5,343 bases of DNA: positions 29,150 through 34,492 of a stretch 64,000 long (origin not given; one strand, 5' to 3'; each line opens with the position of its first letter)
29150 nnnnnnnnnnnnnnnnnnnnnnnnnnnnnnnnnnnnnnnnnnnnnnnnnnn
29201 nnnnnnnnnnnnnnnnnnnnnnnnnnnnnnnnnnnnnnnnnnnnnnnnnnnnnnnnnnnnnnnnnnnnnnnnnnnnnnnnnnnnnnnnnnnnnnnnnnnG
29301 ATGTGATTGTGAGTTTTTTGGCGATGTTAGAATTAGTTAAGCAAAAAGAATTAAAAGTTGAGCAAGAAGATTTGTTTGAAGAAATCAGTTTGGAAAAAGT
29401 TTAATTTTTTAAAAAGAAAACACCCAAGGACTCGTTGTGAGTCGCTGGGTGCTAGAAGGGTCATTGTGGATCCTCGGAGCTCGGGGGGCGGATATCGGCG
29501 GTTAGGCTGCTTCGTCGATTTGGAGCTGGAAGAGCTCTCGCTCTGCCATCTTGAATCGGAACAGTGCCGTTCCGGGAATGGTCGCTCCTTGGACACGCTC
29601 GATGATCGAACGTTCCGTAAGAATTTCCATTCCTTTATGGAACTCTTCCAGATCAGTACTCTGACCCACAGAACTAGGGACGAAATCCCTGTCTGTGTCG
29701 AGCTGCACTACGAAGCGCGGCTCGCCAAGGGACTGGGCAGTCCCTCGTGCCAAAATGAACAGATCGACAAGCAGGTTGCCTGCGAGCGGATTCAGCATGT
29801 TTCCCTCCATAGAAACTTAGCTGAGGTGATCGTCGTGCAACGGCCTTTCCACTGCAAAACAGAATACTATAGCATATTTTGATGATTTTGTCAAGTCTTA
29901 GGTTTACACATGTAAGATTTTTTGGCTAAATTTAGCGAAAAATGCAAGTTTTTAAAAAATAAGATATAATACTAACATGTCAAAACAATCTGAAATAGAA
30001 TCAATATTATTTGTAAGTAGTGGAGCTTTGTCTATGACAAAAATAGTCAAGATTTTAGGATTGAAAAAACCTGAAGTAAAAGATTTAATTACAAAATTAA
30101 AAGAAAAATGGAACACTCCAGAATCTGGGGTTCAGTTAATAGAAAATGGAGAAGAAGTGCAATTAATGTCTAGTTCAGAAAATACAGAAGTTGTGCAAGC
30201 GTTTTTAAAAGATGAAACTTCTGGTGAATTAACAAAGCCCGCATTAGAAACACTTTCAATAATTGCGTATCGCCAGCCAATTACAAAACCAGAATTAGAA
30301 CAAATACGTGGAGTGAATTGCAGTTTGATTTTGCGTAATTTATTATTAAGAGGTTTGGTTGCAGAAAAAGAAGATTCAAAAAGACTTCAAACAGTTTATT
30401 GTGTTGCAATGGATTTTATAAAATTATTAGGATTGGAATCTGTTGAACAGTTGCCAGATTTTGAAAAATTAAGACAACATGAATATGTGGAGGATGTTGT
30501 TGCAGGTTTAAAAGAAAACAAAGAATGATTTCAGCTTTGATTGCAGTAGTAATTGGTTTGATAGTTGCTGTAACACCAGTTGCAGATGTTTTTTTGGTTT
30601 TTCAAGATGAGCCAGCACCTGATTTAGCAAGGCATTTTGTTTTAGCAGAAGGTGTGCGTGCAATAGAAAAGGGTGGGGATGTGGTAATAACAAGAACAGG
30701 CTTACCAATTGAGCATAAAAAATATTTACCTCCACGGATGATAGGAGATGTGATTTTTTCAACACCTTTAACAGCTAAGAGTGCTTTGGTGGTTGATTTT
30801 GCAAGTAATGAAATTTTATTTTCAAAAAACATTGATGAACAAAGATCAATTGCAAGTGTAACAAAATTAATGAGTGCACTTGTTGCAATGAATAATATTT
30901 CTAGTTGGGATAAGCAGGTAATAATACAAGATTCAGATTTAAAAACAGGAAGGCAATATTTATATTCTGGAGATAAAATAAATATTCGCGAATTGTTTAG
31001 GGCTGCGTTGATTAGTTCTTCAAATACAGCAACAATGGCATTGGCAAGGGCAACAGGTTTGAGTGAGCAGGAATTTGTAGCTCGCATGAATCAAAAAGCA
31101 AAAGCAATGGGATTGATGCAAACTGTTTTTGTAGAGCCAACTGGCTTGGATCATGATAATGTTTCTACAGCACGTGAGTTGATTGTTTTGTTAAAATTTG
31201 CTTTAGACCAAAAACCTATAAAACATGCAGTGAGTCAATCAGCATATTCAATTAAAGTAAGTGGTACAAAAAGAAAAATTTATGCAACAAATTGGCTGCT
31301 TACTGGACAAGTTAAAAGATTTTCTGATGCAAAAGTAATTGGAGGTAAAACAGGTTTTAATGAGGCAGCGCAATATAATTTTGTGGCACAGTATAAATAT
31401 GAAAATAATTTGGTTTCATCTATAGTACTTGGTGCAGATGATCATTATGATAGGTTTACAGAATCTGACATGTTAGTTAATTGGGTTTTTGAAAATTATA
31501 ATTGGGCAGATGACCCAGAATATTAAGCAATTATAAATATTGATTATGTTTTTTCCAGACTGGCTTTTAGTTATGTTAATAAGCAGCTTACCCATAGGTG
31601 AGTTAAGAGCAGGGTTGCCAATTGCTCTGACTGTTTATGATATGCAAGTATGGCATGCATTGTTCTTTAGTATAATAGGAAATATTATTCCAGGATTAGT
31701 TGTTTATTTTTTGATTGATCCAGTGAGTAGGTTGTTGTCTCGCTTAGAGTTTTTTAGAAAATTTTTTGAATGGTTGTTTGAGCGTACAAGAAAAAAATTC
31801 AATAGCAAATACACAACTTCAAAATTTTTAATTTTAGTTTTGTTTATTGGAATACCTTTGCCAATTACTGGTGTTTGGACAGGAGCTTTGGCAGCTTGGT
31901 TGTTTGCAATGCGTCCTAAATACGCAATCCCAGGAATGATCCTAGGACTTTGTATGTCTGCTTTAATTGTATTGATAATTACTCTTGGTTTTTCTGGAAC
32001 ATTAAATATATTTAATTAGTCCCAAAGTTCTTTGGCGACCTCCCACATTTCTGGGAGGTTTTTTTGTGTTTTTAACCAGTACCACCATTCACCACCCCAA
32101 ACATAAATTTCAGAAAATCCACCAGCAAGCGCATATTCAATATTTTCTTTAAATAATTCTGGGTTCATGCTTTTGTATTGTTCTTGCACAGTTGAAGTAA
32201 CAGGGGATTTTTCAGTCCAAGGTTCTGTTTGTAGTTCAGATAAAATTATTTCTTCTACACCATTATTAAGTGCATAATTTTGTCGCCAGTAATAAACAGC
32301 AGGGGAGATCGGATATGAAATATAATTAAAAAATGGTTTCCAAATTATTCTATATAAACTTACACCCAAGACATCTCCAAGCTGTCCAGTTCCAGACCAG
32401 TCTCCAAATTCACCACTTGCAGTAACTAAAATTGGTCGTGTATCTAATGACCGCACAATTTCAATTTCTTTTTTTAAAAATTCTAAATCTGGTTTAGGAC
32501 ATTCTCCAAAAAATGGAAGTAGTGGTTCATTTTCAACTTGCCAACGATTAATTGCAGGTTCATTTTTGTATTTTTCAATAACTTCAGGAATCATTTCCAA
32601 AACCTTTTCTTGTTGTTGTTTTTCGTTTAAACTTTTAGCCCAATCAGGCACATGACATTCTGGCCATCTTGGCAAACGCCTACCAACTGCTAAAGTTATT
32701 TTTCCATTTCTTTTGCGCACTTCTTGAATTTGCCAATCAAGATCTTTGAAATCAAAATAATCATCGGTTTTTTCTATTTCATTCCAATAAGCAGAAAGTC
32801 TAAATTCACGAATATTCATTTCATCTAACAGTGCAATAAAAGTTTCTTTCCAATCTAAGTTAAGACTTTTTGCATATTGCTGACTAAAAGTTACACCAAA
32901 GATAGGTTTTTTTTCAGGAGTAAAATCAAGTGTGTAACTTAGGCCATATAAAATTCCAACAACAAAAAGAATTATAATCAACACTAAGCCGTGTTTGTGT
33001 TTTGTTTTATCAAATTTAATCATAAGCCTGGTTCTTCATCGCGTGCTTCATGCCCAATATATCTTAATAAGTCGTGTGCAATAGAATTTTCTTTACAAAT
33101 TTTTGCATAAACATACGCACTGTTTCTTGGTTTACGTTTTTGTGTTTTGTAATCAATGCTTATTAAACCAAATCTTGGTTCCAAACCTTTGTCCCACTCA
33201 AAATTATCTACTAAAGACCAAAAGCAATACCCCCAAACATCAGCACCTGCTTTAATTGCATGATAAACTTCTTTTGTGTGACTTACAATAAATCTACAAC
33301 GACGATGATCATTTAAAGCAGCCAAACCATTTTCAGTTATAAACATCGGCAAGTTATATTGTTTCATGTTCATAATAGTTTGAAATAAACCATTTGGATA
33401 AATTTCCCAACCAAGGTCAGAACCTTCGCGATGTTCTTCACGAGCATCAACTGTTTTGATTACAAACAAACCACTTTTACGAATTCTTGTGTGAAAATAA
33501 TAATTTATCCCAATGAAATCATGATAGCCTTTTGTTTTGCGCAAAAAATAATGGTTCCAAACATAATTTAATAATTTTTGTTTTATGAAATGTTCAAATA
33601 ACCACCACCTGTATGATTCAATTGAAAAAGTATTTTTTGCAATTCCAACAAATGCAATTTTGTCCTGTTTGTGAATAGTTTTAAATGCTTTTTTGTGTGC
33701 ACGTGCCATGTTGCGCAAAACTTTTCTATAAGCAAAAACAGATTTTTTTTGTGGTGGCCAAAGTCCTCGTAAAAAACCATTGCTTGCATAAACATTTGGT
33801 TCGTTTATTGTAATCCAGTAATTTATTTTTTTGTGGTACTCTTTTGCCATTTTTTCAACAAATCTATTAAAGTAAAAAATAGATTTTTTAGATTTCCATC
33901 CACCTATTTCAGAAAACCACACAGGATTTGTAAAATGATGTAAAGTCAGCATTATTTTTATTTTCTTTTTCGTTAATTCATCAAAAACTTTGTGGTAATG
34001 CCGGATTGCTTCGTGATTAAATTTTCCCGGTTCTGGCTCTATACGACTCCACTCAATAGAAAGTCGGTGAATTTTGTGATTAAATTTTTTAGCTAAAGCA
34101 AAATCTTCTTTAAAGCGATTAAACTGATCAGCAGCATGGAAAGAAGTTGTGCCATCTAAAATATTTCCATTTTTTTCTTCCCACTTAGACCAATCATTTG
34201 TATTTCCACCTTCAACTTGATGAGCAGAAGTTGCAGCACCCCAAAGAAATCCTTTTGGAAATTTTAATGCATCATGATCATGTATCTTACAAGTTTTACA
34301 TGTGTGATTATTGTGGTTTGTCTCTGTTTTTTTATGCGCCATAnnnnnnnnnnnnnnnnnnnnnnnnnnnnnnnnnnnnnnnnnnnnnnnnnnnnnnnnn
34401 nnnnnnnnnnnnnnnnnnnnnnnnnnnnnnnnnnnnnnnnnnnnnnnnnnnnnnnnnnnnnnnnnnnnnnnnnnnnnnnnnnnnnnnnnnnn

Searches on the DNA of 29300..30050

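Call 58: search_rna_families(source=window, start=29300, end=30050, threshold=evalue, max_evalue=1)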
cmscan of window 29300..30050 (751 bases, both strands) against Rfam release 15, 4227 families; matches with E-value up to 1: 0.
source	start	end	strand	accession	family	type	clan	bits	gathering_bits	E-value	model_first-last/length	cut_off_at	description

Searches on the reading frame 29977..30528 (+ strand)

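Call 107: search_protein_families(library=pfam, proteins=[window:29977-30528:+], max_evalue=0.001)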
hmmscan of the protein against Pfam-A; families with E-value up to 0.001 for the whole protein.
window:29977-30528:+ (183 aa): 1 family
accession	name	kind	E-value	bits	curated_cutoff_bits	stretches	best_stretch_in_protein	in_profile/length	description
PF04079.22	SMC_ScpB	-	1.2e-41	142.3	27.4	1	6-161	2-159/160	Segregation and condensation complex subunit ScpB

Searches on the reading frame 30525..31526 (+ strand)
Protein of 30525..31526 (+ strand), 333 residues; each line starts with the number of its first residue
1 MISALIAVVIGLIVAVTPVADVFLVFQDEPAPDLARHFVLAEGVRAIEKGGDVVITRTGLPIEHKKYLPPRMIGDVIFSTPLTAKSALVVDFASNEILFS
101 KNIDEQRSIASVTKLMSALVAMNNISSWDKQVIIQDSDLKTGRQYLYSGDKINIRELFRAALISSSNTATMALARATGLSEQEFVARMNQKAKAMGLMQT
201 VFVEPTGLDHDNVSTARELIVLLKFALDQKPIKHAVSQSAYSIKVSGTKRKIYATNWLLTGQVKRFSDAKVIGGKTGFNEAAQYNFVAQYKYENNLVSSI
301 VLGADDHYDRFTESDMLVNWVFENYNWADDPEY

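Call 62: search_protein_families(library=pfam, proteins=[window:30525-31526:+], max_evalue=0.001)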
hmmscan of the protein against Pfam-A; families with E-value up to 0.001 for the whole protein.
window:30525-31526:+ (333 aa): 2 families
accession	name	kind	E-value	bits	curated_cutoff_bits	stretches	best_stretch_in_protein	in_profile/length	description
PF00768.25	Peptidase_S11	-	6.6e-47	160.4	27.6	1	82-305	10-238/239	D-alanyl-D-alanine carboxypeptidase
PF13354.11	Beta-lactamase2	-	3.5e-11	43.3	22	1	88-224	3-144/214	Beta-lactamase enzyme family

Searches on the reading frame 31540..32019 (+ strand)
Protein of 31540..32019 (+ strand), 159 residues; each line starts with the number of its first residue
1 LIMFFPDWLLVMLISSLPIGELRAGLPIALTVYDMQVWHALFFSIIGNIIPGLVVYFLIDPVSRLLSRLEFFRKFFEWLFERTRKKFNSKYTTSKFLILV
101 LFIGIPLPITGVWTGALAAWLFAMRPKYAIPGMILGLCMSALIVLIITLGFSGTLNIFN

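Call 107: search_protein_families(library=pfam, proteins=[window:31540-32019:+], max_evalue=0.001)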
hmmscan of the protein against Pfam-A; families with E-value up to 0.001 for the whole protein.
window:31540-32019:+ (159 aa): 1 family
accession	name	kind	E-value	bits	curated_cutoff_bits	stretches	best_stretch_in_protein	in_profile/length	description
PF06695.16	Sm_multidrug_ex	-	7.8e-32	110.8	30.7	1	21-143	1-121/121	Putative small multi-drug export protein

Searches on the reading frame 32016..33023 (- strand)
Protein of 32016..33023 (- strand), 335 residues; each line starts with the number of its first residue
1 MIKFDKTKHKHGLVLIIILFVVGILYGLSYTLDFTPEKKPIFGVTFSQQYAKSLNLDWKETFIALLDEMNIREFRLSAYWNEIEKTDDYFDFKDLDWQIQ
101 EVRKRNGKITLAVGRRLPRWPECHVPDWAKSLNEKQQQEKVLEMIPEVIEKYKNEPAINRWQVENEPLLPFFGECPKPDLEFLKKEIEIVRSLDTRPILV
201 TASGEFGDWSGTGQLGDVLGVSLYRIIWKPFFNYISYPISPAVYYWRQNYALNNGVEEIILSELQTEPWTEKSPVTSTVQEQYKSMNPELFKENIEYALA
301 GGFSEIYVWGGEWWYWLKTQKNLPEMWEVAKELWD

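Call 62: search_protein_families(library=pfam, proteins=[window:32016-33023:-], max_evalue=0.001)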
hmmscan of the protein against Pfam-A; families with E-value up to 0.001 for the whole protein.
window:32016-33023:- (335 aa): 2 families
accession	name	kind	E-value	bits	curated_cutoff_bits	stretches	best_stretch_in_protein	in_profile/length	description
PF02449.21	Glyco_hydro_42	-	2.8e-07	30.7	21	0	133-168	104-139/376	Beta-galactosidase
PF02836.23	Glyco_hydro_2_C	-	0.00016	21.4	21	1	62-199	41-159/302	Glycosyl hydrolases family 2, TIM barrel domain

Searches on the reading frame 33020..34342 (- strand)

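Call 62: search_protein_families(library=pfam, proteins=[window:33020-34342:-], max_evalue=0.001)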
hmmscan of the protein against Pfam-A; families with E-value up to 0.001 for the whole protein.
window:33020-34342:- (440 aa): 1 family
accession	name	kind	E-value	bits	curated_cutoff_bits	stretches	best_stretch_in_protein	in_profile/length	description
PF00232.24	Glyco_hydro_1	-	2.5e-86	290.4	22.6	2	27-239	4-223/453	Glycosyl hydrolase family 1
